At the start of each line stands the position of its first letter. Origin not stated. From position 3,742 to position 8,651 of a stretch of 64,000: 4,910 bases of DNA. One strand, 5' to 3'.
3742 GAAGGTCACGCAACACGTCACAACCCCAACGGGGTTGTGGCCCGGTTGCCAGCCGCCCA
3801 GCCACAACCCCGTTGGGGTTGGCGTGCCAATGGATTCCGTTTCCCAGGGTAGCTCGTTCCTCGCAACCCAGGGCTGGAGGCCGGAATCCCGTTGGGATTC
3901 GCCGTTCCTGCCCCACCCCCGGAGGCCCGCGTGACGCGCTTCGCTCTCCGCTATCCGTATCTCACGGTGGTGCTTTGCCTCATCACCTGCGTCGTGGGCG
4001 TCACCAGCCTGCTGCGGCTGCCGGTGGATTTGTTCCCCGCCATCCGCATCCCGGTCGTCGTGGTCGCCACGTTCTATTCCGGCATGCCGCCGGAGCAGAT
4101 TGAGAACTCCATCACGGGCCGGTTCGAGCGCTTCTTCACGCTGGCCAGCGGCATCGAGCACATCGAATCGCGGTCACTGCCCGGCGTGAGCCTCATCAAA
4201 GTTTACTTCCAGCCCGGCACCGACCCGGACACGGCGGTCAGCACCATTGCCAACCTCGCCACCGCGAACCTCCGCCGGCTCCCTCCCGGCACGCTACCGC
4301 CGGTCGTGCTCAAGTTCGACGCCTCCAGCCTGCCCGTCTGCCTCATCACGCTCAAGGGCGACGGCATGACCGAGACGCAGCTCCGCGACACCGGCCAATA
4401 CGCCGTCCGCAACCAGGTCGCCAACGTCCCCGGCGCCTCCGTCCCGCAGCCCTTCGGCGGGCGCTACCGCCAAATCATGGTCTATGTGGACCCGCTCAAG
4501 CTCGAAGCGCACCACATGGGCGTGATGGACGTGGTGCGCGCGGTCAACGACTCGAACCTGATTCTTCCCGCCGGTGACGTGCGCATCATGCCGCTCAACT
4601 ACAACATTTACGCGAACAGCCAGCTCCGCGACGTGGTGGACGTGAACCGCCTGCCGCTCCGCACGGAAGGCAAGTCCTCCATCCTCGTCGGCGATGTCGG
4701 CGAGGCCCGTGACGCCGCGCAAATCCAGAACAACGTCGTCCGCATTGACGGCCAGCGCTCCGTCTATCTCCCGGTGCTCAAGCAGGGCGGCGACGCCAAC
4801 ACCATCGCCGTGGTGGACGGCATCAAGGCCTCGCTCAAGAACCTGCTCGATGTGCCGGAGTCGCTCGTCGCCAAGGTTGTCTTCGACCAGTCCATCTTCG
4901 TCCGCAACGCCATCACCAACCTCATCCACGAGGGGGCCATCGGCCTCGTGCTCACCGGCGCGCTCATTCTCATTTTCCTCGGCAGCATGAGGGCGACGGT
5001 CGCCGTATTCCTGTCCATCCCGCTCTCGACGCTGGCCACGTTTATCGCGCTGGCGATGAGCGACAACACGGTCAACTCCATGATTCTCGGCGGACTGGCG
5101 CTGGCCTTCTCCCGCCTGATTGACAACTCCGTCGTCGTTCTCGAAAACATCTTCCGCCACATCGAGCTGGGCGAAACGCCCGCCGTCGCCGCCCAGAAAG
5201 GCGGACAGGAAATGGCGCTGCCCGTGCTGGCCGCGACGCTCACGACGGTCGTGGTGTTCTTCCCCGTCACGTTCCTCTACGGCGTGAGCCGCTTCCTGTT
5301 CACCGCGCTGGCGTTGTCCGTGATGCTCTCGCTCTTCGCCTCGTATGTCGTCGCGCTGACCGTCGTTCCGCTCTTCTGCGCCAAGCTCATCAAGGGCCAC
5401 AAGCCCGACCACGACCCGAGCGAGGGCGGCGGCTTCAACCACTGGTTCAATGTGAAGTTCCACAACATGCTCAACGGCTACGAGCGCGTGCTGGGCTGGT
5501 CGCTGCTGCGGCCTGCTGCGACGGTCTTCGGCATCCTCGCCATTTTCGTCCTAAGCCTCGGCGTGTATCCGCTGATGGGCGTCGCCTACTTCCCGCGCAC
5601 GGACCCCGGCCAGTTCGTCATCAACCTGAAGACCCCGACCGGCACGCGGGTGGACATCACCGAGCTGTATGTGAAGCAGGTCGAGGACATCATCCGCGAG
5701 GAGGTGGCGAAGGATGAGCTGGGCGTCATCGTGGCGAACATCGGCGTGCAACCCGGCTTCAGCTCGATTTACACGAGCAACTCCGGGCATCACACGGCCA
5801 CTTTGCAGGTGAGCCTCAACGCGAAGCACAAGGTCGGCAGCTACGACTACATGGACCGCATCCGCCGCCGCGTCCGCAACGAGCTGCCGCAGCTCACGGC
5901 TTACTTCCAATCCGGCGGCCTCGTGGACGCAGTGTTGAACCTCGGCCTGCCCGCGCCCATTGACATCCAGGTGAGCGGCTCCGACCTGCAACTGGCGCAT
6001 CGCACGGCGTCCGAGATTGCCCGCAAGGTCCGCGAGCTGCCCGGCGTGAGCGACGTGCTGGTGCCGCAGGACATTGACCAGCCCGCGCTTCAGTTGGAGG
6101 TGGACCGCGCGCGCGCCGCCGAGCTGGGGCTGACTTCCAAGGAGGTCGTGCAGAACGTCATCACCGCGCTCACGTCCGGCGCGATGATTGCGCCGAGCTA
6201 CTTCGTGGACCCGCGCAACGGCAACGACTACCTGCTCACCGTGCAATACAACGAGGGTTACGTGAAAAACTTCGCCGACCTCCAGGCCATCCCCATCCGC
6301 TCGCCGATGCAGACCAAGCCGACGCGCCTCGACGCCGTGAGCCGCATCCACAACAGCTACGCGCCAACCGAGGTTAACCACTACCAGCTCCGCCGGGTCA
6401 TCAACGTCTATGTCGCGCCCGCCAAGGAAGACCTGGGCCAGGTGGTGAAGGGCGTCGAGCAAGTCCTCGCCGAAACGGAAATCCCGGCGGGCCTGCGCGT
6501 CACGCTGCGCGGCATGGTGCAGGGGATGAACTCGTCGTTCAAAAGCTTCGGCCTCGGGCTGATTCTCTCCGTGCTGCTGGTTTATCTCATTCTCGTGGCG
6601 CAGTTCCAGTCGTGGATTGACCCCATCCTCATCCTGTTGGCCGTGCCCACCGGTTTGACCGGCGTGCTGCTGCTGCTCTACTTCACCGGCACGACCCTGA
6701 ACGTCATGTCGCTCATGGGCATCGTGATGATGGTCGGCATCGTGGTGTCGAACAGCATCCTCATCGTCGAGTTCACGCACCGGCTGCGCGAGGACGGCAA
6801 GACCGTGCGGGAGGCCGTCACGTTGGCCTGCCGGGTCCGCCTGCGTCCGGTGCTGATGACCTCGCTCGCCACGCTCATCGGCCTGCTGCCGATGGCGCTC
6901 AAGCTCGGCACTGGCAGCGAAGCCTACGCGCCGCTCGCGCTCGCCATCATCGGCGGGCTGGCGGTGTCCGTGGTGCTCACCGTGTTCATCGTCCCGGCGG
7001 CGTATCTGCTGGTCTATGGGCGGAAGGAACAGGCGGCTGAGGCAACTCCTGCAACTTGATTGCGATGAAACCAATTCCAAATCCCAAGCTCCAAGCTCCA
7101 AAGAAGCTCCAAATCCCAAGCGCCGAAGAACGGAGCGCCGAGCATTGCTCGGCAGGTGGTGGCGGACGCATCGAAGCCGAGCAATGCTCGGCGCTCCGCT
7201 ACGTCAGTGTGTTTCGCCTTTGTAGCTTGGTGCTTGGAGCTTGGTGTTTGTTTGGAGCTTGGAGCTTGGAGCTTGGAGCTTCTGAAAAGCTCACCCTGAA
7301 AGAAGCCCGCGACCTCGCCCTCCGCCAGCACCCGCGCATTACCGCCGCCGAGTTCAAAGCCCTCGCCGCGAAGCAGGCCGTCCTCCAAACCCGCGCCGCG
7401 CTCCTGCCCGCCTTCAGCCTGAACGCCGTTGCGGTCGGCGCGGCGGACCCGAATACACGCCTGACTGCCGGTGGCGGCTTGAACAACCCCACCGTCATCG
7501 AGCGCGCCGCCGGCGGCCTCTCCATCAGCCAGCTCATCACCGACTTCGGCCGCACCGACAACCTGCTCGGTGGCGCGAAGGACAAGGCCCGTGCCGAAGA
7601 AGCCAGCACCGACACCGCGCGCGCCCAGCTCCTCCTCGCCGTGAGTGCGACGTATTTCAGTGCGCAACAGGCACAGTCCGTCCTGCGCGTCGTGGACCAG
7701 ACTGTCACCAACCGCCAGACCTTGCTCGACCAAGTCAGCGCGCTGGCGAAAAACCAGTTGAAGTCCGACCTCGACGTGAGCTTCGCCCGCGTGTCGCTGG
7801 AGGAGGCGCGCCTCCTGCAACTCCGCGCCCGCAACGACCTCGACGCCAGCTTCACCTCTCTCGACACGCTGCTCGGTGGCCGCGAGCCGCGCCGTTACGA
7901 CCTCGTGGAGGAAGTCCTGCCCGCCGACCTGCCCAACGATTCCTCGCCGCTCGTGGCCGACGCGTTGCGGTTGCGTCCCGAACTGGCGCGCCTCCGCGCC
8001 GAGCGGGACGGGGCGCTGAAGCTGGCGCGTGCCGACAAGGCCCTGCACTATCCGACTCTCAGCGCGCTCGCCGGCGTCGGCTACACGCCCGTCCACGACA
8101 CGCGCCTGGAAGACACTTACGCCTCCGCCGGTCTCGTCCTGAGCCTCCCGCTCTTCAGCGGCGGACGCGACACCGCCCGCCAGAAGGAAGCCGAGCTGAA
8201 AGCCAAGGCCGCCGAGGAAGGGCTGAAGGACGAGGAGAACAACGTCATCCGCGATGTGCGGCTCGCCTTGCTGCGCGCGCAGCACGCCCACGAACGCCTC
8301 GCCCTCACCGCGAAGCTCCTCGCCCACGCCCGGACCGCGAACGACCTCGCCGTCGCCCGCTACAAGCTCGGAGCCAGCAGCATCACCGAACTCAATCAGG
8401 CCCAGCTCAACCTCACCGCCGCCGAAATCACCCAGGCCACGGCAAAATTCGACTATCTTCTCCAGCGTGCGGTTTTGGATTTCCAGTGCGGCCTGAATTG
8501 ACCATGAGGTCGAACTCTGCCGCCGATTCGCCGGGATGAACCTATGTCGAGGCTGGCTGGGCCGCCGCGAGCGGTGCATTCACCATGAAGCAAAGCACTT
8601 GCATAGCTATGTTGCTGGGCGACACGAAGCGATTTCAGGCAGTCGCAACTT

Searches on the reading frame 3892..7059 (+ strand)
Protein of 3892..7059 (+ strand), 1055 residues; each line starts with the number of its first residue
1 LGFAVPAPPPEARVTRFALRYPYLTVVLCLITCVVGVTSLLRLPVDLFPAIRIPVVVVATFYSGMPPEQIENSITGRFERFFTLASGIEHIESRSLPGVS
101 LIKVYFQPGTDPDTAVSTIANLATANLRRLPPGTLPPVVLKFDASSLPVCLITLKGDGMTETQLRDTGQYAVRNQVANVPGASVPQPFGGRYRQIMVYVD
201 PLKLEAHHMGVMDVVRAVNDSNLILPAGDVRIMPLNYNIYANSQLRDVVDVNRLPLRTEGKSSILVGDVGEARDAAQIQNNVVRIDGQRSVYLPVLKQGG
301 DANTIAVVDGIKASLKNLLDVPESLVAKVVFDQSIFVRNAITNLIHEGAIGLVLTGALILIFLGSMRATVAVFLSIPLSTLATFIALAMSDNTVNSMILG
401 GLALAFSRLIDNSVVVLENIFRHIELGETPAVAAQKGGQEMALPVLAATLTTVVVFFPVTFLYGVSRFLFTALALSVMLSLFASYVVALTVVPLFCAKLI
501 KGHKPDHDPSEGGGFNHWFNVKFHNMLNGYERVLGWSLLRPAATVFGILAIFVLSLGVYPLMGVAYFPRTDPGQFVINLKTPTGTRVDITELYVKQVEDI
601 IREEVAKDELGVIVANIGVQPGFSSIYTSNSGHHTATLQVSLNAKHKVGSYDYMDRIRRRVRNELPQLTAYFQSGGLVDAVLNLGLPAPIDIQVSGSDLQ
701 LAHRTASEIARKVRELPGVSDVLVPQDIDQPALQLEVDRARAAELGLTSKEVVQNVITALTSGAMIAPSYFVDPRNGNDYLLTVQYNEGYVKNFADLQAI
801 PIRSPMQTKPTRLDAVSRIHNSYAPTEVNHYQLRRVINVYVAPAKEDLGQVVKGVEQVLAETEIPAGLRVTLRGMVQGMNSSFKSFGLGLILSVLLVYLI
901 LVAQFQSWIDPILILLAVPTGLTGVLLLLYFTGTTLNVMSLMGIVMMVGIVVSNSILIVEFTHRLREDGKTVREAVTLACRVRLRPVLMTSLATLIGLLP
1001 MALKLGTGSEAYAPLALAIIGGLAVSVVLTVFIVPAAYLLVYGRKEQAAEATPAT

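Call 63: search_protein_families(library=pfam, proteins=[window:3892-7059:+], max_evalue=0.0001)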
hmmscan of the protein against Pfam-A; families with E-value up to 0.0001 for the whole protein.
window:3892-7059:+ (1055 aa): 1 family
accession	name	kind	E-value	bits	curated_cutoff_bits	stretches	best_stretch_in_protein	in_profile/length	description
PF00873.25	ACR_tran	-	6.3e-216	719.8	28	1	15-1041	2-1020/1021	AcrB/AcrD/AcrF family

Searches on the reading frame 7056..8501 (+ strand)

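Call 63: search_protein_families(library=pfam, proteins=[window:7056-8501:+], max_evalue=0.0001)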
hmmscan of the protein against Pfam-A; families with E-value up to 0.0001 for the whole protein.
window:7056-8501:+ (481 aa): 1 family
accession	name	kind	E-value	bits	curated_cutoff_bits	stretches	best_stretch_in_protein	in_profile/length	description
PF02321.23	OEP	-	3.5e-51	174.1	22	2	299-472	4-180/187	Outer membrane efflux protein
